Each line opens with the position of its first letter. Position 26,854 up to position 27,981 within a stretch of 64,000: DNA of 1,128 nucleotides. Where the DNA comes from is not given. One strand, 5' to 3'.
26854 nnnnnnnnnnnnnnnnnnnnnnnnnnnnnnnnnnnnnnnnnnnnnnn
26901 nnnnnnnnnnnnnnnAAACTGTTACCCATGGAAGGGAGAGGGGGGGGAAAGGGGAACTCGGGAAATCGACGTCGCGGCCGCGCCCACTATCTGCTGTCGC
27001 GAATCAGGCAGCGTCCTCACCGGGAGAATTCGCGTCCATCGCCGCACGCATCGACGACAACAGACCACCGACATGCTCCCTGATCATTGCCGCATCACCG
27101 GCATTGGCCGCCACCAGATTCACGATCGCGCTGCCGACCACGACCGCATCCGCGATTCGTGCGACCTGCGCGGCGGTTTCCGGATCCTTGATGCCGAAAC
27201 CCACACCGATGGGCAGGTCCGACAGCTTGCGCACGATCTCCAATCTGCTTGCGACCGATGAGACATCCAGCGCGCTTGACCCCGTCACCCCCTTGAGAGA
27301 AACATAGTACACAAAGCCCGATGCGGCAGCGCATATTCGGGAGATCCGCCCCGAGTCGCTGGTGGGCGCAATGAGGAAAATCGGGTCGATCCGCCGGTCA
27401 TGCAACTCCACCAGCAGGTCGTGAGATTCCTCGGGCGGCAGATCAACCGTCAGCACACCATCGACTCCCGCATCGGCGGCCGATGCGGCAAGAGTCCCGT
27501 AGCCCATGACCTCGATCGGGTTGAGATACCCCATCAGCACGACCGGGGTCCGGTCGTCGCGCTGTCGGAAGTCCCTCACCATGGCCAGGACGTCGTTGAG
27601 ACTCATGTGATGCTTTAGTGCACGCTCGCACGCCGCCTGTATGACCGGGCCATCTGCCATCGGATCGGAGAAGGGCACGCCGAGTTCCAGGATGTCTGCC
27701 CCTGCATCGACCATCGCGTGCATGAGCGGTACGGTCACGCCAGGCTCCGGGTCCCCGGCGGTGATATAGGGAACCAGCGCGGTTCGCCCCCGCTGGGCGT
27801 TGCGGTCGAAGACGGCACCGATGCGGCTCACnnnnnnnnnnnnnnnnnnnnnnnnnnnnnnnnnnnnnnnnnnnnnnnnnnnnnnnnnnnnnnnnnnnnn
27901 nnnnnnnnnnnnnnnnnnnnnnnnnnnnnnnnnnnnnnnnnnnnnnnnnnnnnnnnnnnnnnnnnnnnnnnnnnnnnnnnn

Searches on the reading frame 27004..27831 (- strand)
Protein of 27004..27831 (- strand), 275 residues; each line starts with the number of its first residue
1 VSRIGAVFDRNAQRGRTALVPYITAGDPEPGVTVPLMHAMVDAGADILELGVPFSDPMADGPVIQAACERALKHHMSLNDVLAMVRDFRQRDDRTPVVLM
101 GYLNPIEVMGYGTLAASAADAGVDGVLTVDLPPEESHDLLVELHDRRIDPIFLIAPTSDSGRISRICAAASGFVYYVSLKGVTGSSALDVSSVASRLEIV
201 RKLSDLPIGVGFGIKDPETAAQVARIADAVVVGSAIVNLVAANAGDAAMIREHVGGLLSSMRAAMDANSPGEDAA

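Call 20: search_protein_families(library=pfam, proteins=[window:27004-27831:-], max_evalue=0.001)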
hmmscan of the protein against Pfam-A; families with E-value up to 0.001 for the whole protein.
window:27004-27831:- (275 aa): 2 families
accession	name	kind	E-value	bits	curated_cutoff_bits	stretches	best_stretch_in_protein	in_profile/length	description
PF00290.26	Trp_syntA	-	2.4e-85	286.1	27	1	8-255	1-248/259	Tryptophan synthase alpha chain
PF01884.23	PcrB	-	1.2e-06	28.6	23.9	1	196-238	171-213/226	PcrB family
